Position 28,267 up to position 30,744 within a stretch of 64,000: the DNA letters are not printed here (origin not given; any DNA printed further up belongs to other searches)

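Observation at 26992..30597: SOS-type cassette: lexA, a 193-aa protein, a hidden small ORF, then an exonuclease-motif-less family-B DNA polymerase, all translationally coupled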

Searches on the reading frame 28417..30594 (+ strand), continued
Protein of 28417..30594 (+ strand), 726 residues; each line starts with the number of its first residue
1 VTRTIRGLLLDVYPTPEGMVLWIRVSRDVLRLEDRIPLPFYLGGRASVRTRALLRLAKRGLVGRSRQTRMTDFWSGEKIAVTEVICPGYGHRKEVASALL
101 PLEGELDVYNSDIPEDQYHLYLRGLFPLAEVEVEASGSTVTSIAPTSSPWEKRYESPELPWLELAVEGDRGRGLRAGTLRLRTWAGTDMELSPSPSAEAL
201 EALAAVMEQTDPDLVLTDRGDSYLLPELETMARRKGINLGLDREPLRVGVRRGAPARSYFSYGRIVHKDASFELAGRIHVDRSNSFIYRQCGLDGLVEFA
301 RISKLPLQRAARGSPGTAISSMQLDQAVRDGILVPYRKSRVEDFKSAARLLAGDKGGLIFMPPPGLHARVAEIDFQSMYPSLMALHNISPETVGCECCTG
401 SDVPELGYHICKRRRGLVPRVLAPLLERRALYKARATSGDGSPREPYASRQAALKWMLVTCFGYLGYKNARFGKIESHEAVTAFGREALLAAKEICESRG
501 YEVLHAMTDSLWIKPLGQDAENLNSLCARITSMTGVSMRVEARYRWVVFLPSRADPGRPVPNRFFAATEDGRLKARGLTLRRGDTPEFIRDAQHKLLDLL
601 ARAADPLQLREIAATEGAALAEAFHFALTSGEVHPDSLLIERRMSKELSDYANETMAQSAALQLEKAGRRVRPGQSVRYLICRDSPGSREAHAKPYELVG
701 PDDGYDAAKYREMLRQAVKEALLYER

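Call 22: find_related_loci(query=A1, collection=genome_contigs, flank=5000)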
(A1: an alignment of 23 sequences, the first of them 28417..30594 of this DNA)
Query A1 (726 aa) in genome_contigs; peptide patterns used: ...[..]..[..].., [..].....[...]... (x = any residue, [..] = any of these).
600 stretches matched a pattern (row limit reached: there are more); 595 encode a relative of the query (tblastn E <= 1e-3); the best 80 are kept; 80 distinct loci.
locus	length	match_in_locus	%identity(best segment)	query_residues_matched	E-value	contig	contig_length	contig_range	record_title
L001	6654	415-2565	44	6-722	0e+0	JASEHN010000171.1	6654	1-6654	MAG: Thermodesulfobacteriota bacterium isolate Yes70-24 NODE_5344_length_6654_cov_6.476284, whole genome shotgun sequenc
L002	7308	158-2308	45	7-723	0e+0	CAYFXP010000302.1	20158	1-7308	MAG TPA_asm: uncultured Syntrophobacterales bacterium isolate ERP108616_co1_46 genome assembly, contig: k119_79351, whol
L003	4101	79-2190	46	7-710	0e+0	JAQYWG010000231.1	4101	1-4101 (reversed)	MAG: Thermodesulfobacteriota bacterium isolate Hel238_bin70strict NODE_231_length_4101_cov_6.002237, whole genome shotgu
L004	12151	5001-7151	42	5-724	0e+0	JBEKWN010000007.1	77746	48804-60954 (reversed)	MAG: Thermodesulfobacteriota bacterium isolate SPRUCE 629 SPRUCE_629_7, whole genome shotgun sequence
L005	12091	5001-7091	42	24-721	0e+0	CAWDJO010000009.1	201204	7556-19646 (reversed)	MAG: uncultured delta proteobacterium isolate MFD00709.bin.2.147 genome assembly, contig: contig_13333, whole genome sho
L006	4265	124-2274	45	5-722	0e+0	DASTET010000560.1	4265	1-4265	MAG TPA_asm: Blastocatellia bacterium isolate SMAG_U854 k141_1646949, whole genome shotgun sequence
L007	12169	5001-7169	44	2-726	0e+0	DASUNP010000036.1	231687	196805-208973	MAG TPA_asm: Blastocatellia bacterium isolate SMAG_U1603 k141_983479, whole genome shotgun sequence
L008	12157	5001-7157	44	2-721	0e+0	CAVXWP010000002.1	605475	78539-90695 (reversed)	MAG: Blastocatellia bacterium isolate MFD04944.bin.1.11 genome assembly, contig: contig_21648, whole genome shotgun sequ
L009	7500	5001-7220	42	5-724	0e+0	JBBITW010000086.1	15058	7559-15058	MAG: Deltaproteobacteria bacterium isolate RSS170216_bin_405 NODE_4215_length_15058_cov_7.185830, whole genome shotgun s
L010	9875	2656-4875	42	5-724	0e+0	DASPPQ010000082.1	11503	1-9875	MAG TPA_asm: Thermodesulfobacteriota bacterium isolate SMAG_U12177 k141_1106902, whole genome shotgun sequence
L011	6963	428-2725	44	7-723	0e+0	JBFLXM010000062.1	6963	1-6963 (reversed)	MAG: Thermodesulfobacteriota bacterium isolate MAG058 MAG058_62, whole genome shotgun sequence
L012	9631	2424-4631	43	5-724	3e-179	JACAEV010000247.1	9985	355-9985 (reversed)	MAG: Syntrophaceae bacterium isolate L.E.D.11_1 k119_2918336, whole genome shotgun sequence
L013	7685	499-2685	42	5-723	2e-178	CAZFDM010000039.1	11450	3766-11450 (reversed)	MAG TPA_asm: uncultured Syntrophaceae bacterium isolate SRP231805_co4_41 genome assembly, contig: k141_1174, whole genom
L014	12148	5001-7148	43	5-724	4e-177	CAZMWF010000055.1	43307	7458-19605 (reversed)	MAG TPA_asm: uncultured Syntrophaceae bacterium isolate SRP231805_co4_160 genome assembly, contig: k141_345819, whole ge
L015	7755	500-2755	42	5-724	2e-176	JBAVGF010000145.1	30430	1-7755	MAG: Thermodesulfobacteriota bacterium isolate MFD06953_ilm_asm_bin13 k127_352106, whole genome shotgun sequence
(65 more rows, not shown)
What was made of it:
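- Closest known: Bacterial PolB2 operon, group 1a: iRadA-PPB2-PolB2 with upstream lexA. Different: The sequences are divergent: PolB2 is at most 46% identical to any GTDB species representative (call 22).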

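Call 29: find_encoding_contigs(protein=P0003, flank=6000, max_places=4)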
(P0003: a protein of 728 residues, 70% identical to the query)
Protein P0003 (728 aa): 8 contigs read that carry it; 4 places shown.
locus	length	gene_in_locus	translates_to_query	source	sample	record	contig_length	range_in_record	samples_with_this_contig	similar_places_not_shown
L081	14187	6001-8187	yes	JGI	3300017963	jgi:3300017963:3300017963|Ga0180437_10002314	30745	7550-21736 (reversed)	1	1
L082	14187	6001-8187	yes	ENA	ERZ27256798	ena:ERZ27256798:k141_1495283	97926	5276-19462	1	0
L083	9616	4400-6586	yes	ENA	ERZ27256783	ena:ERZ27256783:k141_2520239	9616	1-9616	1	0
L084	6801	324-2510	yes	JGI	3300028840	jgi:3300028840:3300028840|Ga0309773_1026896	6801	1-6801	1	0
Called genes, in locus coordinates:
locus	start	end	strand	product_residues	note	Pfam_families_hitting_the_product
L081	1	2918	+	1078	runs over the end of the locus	-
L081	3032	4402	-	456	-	PF07690:MFS_1 (weak), PF12832:MFS_1_like (faint), PF13347:MFS_2, PF07690:MFS_1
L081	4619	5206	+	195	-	PF01726:LexA_DNA_bind, PF00717:Peptidase_S24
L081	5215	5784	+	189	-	-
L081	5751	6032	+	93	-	PF26485:DUF8156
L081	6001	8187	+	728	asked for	PF00136:DNA_pol_B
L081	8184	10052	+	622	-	PF01590:GAF, PF13185:GAF_2, PF13492:GAF_3, PF01590:GAF, PF13185:GAF_2, PF13492:GAF_3 (weak), PF01966:HD, PF13487:HD_5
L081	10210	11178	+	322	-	PF00288:GHMP_kinases_N, PF08544:GHMP_kinases_C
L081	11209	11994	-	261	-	PF07676:PD40 (faint)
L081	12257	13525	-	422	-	PF12704:MacB_PCD, PF02687:FtsX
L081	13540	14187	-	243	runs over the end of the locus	PF00005:ABC_tran, PF13304:AAA_21 (faint)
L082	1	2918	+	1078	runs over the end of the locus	-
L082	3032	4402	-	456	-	PF07690:MFS_1 (weak), PF12832:MFS_1_like (faint), PF13347:MFS_2, PF07690:MFS_1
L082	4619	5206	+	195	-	PF01726:LexA_DNA_bind, PF00717:Peptidase_S24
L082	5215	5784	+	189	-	-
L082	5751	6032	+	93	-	PF26485:DUF8156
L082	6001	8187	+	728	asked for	PF00136:DNA_pol_B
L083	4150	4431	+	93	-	PF26485:DUF8156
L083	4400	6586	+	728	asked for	PF00136:DNA_pol_B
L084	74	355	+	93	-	PF26485:DUF8156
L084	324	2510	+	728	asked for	PF00136:DNA_pol_B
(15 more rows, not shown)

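Call 30: find_encoding_contigs(protein=P0001, flank=6000, max_places=3)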
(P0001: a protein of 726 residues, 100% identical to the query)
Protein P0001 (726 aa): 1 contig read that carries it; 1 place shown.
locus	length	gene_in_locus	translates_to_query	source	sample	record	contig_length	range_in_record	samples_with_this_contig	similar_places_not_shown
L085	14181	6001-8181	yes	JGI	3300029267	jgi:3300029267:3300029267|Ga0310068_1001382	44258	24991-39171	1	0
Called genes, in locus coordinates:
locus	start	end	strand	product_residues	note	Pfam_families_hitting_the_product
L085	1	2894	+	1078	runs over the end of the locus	-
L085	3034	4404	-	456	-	PF07690:MFS_1 (weak), PF12832:MFS_1_like (faint), PF07690:MFS_1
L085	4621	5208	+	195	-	PF01726:LexA_DNA_bind, PF00717:Peptidase_S24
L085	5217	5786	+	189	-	PF08423:Rad51 (weak)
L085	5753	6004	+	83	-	PF26485:DUF8156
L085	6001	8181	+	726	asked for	PF00136:DNA_pol_B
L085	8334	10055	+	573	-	PF01590:GAF, PF13185:GAF_2, PF13492:GAF_3, PF13185:GAF_2, PF01590:GAF, PF13492:GAF_3, PF13487:HD_5, PF01966:HD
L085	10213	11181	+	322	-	PF00288:GHMP_kinases_N, PF08544:GHMP_kinases_C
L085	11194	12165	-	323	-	PF07676:PD40 (faint)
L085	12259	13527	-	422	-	PF12704:MacB_PCD, PF02687:FtsX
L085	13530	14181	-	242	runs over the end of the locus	PF00005:ABC_tran, PF13304:AAA_21 (faint)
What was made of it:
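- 28169..28420 (+): PPB2 (arCOG07300 / DUF8156): 83-aa helical protein with an N-terminal MGRT arm. GTG start with GGAGGA at 28156-28161. It overlaps iRadA by 34 nt, and its TGA overlaps the polymerase GTG. The public gene call for the identical product carries PF26485 (call 30).
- On PolB2 mutasome operon (iRadA-PPB2-PolB2): PF26485 is on record for the identical product (call 30).
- Checked: The public JGI gene call is the same 83 aa (call 30).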

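Call 64: search_protein_families(library=padloc, proteins=[window:28417-30594:+], max_evalue=0.001)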
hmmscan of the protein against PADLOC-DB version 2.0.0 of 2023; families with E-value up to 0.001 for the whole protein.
window:28417-30594:+ (726 aa): 1 family
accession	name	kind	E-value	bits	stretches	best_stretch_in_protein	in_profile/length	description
PDLC03707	HEase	-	3.7e-29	98.5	2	461-712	1390-1631/1671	homing endonuclease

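Call 65: search_protein_families(library=phrogs, proteins=[window:28417-30594:+], max_evalue=0.001)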
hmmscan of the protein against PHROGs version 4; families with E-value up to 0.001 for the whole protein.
window:28417-30594:+ (726 aa): 4 families
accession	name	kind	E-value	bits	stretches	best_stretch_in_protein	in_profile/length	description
phrog_262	-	DNA, RNA and nucleotide metabolism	6.2e-30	105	1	319-611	355-711/856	DNA polymerase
phrog_1252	-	DNA, RNA and nucleotide metabolism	4.6e-06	26.4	1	370-539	351-488/663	DNA polymerase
phrog_1918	-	DNA, RNA and nucleotide metabolism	8e-05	22.8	0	448-489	36-77/382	DNA polymerase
phrog_2062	-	DNA, RNA and nucleotide metabolism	0.00018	21.3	1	355-399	384-428/502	DNA polymerase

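Call 66: predict_structure(alignment_id=A1)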
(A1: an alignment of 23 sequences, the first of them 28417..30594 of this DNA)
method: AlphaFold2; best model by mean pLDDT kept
length: 726 residues; sequences in the alignment: 23
mean_pLDDT: 85.6   pTM: 0.83
mean pLDDT of the five models: 85.6, 84.6, 84.3, 83.6, 74.8
residues with pLDDT >= 90: 337; 70-90: 301; 50-70: 76; < 50: 12
segments of 3 or more residues with pLDDT < 50: 339-341, 468-473
pLDDT, mean of each block of 10 residues (from residue 1): 92 90 94 94 94 95 95 90 92 88 88 91 95 95 93 85 80 68 88 73 90 91 83 87 74 62 65 90 87 93 92 82 91 71 59 69 91 89 91 85 85 90 92 81 80 88 58 70 89 93 86 87 91 91 92 85 91 90 89 95 92 94 93 87 85 84 85 85 65 81 85 93 64
secondary structure, 60 per line:
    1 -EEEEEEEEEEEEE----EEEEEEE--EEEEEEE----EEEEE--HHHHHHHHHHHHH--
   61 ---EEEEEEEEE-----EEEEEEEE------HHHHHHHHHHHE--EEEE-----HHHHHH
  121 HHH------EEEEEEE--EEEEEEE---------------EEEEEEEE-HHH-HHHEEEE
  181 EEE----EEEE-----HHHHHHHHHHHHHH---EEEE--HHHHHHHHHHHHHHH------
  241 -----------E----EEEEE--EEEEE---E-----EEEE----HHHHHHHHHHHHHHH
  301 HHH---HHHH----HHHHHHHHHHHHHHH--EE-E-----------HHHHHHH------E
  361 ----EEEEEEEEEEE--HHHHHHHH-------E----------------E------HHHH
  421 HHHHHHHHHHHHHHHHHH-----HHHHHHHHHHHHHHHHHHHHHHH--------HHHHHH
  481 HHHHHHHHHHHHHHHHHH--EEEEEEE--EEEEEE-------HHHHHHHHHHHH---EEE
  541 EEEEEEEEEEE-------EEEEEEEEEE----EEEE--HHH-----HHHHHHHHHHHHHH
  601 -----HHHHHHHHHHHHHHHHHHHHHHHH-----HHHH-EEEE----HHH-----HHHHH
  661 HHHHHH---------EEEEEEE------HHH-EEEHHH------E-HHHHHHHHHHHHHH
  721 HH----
elements in order (helices of 4 or more, strands of 3 or more residues): E2-14 E19-25 E28-34 E39-43 H46-58 E64-72 E78-85 H92-102 E106-109 H115-123 E130-136 E139-145 E161-168 E177-183 E188-191 H197-210 E214-217 H220-234 E257-261 E264-268 E278-281 H286-303 H307-310 H315-329 H347-353 E365-375 H378-385 H417-438 H444-466 H475-498 E501-507 E510-515 H523-534 E538-551 E559-568 E573-576 H587-600 H606-629 H635-638 E640-643 H656-666 E676-682 E693-695 H707-722
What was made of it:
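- On PolB2 mutasome operon (iRadA-PPB2-PolB2): Residues 339-350 have low pLDDT and are followed by a short helix at 347-353 (call 66).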

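Call 69: fold_search(model_id=the predicted structure, library=pdb)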
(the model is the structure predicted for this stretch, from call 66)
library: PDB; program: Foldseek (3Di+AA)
matches with E <= 10: 1249; with E <= 0.001: 272
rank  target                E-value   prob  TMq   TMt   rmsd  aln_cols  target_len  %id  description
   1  5mdn_A                1.3e-43  1.00  0.75  0.72   6.0       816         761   23  Structure of the family B DNA polymerase from the hyperthermophilic archaeon Pyrobaculum calidifontis (released 2016-12-14)
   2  4k8x_A                1.8e-43  1.00  0.72  0.69   6.0       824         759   21  Binary complex of 9N DNA polymerase in the replicative state (released 2013-06-26)
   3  7b0h_F                3.3e-43  1.00  0.65  0.62   7.9       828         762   21  TgoT_6G12 Ternary complex (released 2021-01-13)
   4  6wya_A                5.2e-43  1.00  0.71  0.69   6.2       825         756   21  RTX (Reverse Transcription Xenopolymerase) in complex with a DNA duplex and dAMPNPP (released 2020-08-19)
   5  4flu_A                6.7e-43  1.00  0.66  0.63   7.6       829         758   21  Pyrococcus abyssi B family DNA polymerase bound to a dsDNA, in edition mode (released 2012-08-29)
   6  4k8z_A                7.4e-43  1.00  0.72  0.70   6.7       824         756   22  KOD Polymerase in binary complex with dsDNA (released 2013-06-26)
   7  7omg_A                1.4e-42  1.00  0.72  0.71   6.0       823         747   21  Crystal structure of KOD DNA Polymerase in a ternary complex with an Uracil containing template (released 2021-10-13)
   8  9oaw_A                1.4e-42  1.00  0.72  0.69   6.0       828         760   20  TNA polymerase, 10-92, binary complex (released 2025-12-10)
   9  7om3_A                2.4e-42  1.00  0.71  0.69   6.2       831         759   21  Crystal structure of KOD DNA Polymerase in a binary complex with Hypoxanthine containing template (released 2021-10-13)
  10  5vu9_A                2.7e-42  1.00  0.72  0.69   6.1       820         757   22  TNA polymerase, translocated product (released 2017-12-06)
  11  4flt_A                2.8e-42  1.00  0.66  0.63   7.0       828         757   20  Pyrococcus abyssi B family DNA polymerase bound to a dsDNA, in edition mode (released 2012-08-29)
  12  4flv_A                4.9e-42  1.00  0.66  0.63   7.0       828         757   20  Pyrococcus abyssi B family DNA polymerase bound to a dsDNA, in edition mode (released 2012-08-29)
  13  5vu6_A                6.3e-42  1.00  0.71  0.69   6.3       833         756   22  TNA polymerase binary complex with primer/template duplex (released 2017-12-06)
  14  2xhb_A                1.1e-41  1.00  0.62  0.61   7.5       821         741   20  Crystal structure of DNA polymerase from Thermococcus gorgonarius in complex with hypoxanthine-containing DNA (released 2010-07-21)
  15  9mye_A                1.2e-41  1.00  0.75  0.73   5.2       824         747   20  C28 Polymerase Incorporating RNA, n+1 (released 2025-12-17)
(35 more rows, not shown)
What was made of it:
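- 28417..30597 (+): PolB2: 726-aa family-B DNA polymerase with a decayed exonuclease domain and motif C reading MTD. The model has pLDDT 85.6 and TM 0.72-0.75 to full-length archaeal PolB structures (calls 66, 69).
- On PolB2 mutasome operon (iRadA-PPB2-PolB2): The model still superposes over the full length of archaeal PolB structures, TM 0.72-0.75 (calls 66, 69).
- On E. coli-type DNA polymerase II: The closest structures are archaeal PolBs (call 69).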
